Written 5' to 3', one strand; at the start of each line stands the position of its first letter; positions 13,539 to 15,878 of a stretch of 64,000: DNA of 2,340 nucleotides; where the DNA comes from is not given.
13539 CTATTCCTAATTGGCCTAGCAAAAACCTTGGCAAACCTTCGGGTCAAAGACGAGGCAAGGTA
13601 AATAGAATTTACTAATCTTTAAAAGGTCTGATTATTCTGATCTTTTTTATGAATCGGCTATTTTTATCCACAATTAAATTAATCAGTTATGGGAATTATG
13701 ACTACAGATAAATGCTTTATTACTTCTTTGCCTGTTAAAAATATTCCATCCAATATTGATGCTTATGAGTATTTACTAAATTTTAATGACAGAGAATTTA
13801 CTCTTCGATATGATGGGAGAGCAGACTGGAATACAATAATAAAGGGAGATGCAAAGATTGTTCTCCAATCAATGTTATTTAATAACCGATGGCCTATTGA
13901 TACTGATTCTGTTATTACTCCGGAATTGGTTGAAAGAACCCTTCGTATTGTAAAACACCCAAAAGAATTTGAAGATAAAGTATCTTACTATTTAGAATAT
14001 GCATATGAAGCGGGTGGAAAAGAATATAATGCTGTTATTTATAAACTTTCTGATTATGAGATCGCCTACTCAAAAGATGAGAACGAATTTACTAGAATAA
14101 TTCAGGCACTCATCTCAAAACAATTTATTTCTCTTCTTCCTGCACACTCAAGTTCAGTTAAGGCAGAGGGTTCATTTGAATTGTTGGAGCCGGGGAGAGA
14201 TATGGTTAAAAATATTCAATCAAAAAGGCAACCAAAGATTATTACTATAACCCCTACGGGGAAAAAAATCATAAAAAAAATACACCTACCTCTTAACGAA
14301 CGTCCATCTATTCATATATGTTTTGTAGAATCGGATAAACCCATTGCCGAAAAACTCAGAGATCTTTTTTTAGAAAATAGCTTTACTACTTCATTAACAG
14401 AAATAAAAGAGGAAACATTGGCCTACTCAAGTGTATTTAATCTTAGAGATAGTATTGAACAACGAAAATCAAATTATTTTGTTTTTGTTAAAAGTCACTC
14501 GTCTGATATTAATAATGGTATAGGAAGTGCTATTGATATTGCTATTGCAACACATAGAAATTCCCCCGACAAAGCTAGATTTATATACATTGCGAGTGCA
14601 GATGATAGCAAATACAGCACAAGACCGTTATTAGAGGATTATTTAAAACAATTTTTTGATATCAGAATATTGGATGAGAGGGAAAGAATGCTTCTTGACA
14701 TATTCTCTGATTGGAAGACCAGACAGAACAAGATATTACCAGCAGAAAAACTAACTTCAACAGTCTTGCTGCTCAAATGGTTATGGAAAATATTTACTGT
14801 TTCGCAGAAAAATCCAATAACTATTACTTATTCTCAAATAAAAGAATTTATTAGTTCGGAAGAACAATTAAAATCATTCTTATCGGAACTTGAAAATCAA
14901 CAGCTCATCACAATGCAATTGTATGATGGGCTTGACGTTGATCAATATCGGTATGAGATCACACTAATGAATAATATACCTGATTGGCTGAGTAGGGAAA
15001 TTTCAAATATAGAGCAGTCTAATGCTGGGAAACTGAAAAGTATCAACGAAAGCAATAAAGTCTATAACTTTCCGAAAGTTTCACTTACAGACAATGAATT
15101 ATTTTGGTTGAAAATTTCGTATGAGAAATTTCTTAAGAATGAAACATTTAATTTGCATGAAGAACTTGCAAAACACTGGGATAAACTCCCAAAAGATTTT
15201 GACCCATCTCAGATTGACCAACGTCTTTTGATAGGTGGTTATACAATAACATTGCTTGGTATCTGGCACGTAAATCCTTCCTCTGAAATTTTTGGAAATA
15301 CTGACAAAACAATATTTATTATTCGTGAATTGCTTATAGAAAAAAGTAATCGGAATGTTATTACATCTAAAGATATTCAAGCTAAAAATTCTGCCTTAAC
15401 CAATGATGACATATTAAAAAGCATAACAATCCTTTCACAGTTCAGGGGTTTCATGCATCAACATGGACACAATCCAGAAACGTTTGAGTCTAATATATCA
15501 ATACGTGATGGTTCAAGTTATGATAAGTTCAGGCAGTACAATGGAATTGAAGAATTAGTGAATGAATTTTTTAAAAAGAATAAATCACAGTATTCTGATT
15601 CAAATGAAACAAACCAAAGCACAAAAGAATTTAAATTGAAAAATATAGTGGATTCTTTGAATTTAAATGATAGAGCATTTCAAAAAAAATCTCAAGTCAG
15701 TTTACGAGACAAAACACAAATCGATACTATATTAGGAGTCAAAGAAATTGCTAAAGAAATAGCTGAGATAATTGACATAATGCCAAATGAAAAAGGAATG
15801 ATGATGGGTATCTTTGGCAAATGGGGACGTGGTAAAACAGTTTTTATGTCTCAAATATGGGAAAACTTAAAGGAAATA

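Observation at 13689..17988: Giant KAP-family NTPase with N-terminal TIR-like segment, coupled to a PUA/EVE-like protein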

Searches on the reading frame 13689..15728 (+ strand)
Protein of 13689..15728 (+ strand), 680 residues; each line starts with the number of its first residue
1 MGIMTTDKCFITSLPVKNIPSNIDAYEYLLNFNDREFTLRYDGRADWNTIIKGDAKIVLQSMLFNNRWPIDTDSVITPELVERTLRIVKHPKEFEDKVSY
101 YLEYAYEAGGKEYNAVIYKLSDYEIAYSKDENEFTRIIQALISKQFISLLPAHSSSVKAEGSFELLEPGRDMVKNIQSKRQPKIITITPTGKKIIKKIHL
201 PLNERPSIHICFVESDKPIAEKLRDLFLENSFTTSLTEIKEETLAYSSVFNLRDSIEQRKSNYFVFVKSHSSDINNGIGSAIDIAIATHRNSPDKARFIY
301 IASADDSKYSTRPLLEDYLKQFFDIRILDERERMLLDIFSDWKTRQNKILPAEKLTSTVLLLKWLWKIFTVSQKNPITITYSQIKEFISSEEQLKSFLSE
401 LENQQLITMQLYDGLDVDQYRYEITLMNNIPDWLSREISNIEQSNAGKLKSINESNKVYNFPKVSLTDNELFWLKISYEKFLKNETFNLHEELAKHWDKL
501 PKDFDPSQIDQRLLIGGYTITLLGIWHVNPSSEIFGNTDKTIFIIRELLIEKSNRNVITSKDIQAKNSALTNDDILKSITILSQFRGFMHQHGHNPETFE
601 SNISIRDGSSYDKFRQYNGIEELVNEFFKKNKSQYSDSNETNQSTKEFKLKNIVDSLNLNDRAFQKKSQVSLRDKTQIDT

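Call 19: search_protein_families(library=pfam, proteins=[window:13689-15728:+], max_evalue=1)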
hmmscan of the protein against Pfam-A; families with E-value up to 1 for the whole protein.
window:13689-15728:+ (680 aa): 4 families
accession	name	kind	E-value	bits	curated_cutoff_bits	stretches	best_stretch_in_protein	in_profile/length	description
PF09068.17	EF-hand_2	-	0.042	14.4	27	1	330-380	63-113/123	EF hand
PF01561.21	Hanta_Gc_N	-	0.089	12.3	25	1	359-450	222-311/338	Hantavirus glycoprotein Gc, N-terminal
PF20552.4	HTH_62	-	0.14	12.6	27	1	90-126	15-51/72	Recombinase-like helix-turn-helix domain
PF18824.6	LPD11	-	0.21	12.1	27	1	335-387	14-65/69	Large polyvalent protein-associated domain 11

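Call 41: search_protein_representatives(protein=window:13689-15728:+)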
Query: 680 residues. Proteins with E-value up to 0.001 (for the whole library): 405; up to 1e-10: 165; up to 1e-30: 32. The best 150 are listed.
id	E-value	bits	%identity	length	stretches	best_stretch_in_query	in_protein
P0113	0.0e+00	1498.6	100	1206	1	4-680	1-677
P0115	6.4e-110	385.1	35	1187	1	1-654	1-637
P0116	3.8e-108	379.2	34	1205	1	1-643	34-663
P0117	2.6e-106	373.1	35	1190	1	1-637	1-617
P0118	2.0e-94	333.9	37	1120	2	8-345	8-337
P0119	1.1e-79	285.2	36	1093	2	7-346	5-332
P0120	1.9e-77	277.8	37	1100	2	16-348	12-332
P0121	1.2e-74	268.5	32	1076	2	7-348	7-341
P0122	1.2e-72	262.0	31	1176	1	4-646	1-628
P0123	5.5e-72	259.7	34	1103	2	9-346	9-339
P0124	6.5e-69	249.6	33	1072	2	9-351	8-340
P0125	6.5e-69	249.6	35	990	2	8-345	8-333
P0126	1.6e-67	245.0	32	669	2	9-348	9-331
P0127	6.3e-64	233.1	35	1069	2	8-352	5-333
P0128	4.8e-61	223.6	32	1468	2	1-346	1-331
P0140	7.5e-44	166.8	32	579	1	7-439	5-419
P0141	1.2e-43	166.1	36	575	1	7-429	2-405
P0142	1.4e-43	165.9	32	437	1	2-345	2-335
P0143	8.4e-42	160.0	32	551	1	8-429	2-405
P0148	2.8e-26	108.7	32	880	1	1-349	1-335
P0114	3.0e-22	95.4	31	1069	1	395-635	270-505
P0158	2.5e-19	85.8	26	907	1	9-354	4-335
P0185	1.3e-15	73.5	27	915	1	6-343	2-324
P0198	3.2e-14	68.9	26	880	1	1-357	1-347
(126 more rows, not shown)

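Call 46: search_protein_families(library=pfam, proteins=[P0128, P0140, P0141, P0143, P0142, P0148, P0198, P0158, P0185, P0126], max_evalue=0.01)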
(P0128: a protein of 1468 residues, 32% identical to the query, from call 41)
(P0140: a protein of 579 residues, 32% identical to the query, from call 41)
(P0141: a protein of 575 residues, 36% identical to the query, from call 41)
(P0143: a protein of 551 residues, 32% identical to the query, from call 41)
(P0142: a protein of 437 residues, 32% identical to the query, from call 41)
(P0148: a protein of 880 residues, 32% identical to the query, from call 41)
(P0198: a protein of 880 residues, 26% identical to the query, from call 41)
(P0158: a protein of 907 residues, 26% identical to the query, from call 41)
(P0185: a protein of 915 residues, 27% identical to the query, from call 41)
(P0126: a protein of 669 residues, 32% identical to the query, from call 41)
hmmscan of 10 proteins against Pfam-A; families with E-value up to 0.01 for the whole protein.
P0128 (1468 aa): 3 families
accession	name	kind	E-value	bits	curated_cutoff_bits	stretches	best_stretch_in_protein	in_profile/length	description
PF07693.20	KAP_NTPase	-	5.6e-26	91.9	20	2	1162-1365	150-290/293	KAP family P-loop domain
PF13401.12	AAA_22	-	0.00033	21.4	27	0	784-877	10-81/130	AAA domain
PF13191.12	AAA_16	-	0.0082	17.1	32.6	0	764-884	9-111/167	AAA ATPase domain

P0140 (579 aa): 1 family
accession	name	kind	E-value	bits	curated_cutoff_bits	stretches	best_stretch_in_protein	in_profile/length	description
PF18742.7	DpnII-MboI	-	1.2e-38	132.5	27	1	432-567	2-139/150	REase_DpnII-MboI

P0141 (575 aa): 1 family
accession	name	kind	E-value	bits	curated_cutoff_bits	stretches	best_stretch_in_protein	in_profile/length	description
PF18742.7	DpnII-MboI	-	8.1e-41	139.5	27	1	428-574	2-149/150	REase_DpnII-MboI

P0143 (551 aa): 1 family
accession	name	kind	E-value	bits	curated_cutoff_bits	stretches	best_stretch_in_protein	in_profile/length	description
PF09509.15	Hypoth_Ymh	-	3.2e-22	79.1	25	1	420-542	3-117/119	Protein of unknown function (Hypoth_ymh)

P0142 (437 aa): 0 families

P0148 (880 aa): 4 families
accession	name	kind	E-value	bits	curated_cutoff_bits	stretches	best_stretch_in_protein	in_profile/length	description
PF07693.20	KAP_NTPase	-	2.5e-22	79.9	20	1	393-790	6-282/293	KAP family P-loop domain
PF07262.16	CdiI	-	0.00051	20.4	25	1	190-266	26-97/155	CDI immunity protein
PF10923.14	BrxC_BrxD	-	0.0017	17.8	22.2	0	392-443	31-83/414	BREX system ATP-binding protein BrxC/D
PF24883.2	NPHP3_N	-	0.007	17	24.8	0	549-634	82-160/164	Nephrocystin 3, N-terminal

P0198 (880 aa): 2 families
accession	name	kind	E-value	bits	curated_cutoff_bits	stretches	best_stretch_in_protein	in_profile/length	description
PF07693.20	KAP_NTPase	-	7.3e-20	71.8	20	1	416-797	18-284/293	KAP family P-loop domain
PF24883.2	NPHP3_N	-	0.0016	19.1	24.8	0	412-461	16-61/164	Nephrocystin 3, N-terminal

P0158 (907 aa): 6 families
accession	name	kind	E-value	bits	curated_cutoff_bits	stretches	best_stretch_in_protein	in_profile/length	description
PF13175.12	AAA_15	-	6.9e-11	42.8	32.1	2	552-725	3-160/374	AAA ATPase domain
PF13304.12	AAA_21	-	4.8e-09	37.2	27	1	580-817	3-300/304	AAA domain, putative AbiEii toxin, Type IV TA system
PF13476.12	AAA_23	-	3.6e-07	31.5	27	1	555-786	2-190/201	AAA domain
PF13676.11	TIR_2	-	1.9e-06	28.8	28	1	194-303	1-113/122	TIR domain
PF02463.25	SMC_N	-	1.6e-05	24.8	40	1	552-815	2-197/220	RecF/RecN/SMC N terminal domain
PF11398.14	DUF2813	-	0.0062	16.4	21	0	551-609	2-55/372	Protein of unknown function (DUF2813)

P0185 (915 aa): 6 families
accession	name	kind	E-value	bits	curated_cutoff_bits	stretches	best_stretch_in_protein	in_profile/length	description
PF13304.12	AAA_21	-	1.6e-05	25.5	27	1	580-818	3-300/304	AAA domain, putative AbiEii toxin, Type IV TA system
PF02463.25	SMC_N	-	0.00018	21.5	40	1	553-812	2-193/220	RecF/RecN/SMC N terminal domain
PF00005.33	ABC_tran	-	0.0032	18.5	25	0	577-616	12-51/137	ABC transporter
PF13476.12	AAA_23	-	0.0049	18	27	1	555-737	1-142/201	AAA domain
PF13175.12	AAA_15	-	0.0052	16.9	32.1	1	691-818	239-371/374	AAA ATPase domain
PF11398.14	DUF2813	-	0.0069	16.2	21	0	553-602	3-48/372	Protein of unknown function (DUF2813)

P0126 (669 aa): 2 families
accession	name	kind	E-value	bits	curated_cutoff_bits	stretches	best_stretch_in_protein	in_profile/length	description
PF07693.20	KAP_NTPase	-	5.6e-06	26.2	20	1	572-641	7-73/293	KAP family P-loop domain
PF00005.33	ABC_tran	-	0.0046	18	25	0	583-642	7-67/137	ABC transporter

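Call 50: find_encoding_contigs(protein=P0115, flank=6000, max_places=2)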
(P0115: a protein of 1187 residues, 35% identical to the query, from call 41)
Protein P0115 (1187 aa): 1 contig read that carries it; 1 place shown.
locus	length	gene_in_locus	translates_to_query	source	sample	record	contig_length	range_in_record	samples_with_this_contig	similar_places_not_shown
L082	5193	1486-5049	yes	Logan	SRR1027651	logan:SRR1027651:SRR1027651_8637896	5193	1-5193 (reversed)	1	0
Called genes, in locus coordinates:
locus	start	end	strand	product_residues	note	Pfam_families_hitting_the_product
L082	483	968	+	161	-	PF07610:DUF1573, PF22544:HYDIN_VesB_CFA65-like_Ig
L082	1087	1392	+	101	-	-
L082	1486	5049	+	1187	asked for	PF07693:KAP_NTPase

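Call 51: find_encoding_contigs(protein=P0116, flank=6000, max_places=2)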
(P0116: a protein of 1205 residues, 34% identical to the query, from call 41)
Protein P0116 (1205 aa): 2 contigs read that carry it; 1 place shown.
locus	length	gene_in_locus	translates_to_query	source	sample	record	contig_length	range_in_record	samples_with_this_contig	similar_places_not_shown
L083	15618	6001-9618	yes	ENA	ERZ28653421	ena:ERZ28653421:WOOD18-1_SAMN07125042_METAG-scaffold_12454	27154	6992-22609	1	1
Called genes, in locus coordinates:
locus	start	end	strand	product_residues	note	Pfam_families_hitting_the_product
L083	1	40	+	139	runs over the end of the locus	PF13560:HTH_31, PF01381:HTH_3, PF12844:HTH_19 (weak)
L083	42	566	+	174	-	PF06114:Peptidase_M78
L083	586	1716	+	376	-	PF00145:DNA_methylase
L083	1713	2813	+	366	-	PF00145:DNA_methylase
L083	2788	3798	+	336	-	PF20296:MTaX1, PF13391:HNH_2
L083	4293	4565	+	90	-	-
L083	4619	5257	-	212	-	-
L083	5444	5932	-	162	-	PF04002:RadC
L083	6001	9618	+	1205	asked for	PF07693:KAP_NTPase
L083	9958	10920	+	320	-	PF00850:Hist_deacetyl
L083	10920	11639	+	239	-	PF02384:N6_Mtase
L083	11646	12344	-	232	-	PF03796:DnaB_C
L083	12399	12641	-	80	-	-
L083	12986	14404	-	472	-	PF07661:MORN_2 (faint)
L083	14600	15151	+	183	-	-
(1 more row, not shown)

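Call 52: find_encoding_contigs(protein=P0117, flank=6000, max_places=2)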
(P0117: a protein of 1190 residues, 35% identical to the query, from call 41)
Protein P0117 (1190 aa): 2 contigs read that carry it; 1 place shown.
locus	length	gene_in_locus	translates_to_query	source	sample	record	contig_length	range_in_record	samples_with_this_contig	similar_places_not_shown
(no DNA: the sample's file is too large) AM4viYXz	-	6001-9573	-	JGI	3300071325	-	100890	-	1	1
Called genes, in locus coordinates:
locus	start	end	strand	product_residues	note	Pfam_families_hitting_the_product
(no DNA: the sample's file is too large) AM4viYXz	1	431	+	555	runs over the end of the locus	PF18962:Por_Secre_tail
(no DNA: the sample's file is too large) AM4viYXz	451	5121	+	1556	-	PF00801:PKD, PF18911:PKD_4, PF18962:Por_Secre_tail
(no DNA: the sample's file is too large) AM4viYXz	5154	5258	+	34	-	-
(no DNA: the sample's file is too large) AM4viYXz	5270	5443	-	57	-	-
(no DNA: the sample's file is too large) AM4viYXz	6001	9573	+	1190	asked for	PF07693:KAP_NTPase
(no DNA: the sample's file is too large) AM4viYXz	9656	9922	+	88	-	PF01527:HTH_Tnp_1, PF13384:HTH_23 (weak), PF13518:HTH_28 (weak)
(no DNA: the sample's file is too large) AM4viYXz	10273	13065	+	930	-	-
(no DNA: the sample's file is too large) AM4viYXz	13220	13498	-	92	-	PF01541:GIY-YIG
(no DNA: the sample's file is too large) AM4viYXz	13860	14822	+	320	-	PF19569:START_2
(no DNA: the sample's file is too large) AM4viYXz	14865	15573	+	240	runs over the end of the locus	PF01569:PAP2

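Call 63: search_protein_families(library=pfam, alignment_id=A7, max_evalue=0.001)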
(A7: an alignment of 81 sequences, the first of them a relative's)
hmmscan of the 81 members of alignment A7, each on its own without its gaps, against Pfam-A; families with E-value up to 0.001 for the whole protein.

A. member 1, P0157 (349 aa): 0 families

B. families by the number of members that match (of 81 scanned): 33 families (the first 25 are shown)
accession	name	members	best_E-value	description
PF07693.20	KAP_NTPase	22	7.2e-31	KAP family P-loop domain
PF05014.21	Nuc_deoxyrib_tr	20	2.1e-06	Nucleoside 2-deoxyribosyltransferase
PF13676.11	TIR_2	8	1.6e-19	TIR domain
PF10137.14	CAP12-PCTIR_TIR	5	6.8e-38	CAP12/Pycsar effector protein, TIR domain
PF00211.25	Guanylate_cyc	3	2.1e-09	Adenylate and Guanylate cyclase catalytic domain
PF24883.2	NPHP3_N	3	1.8e-08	Nephrocystin 3, N-terminal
PF00515.34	TPR_1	2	1.6e-33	Tetratricopeptide repeat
PF13414.12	TPR_11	2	1.6e-27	TPR repeat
PF07719.23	TPR_2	2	2.1e-26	Tetratricopeptide repeat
PF13181.12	TPR_8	2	3.6e-19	Tetratricopeptide repeat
PF13431.12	TPR_17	2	3.9e-19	Tetratricopeptide repeat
PF13432.12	TPR_16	2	8.8e-19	Tetratricopeptide repeat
PF13371.12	TPR_9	2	1.3e-15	Tetratricopeptide repeat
PF13428.12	TPR_14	2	9.8e-13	Tetratricopeptide repeat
PF14559.12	TPR_19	2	5.8e-12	Tetratricopeptide repeat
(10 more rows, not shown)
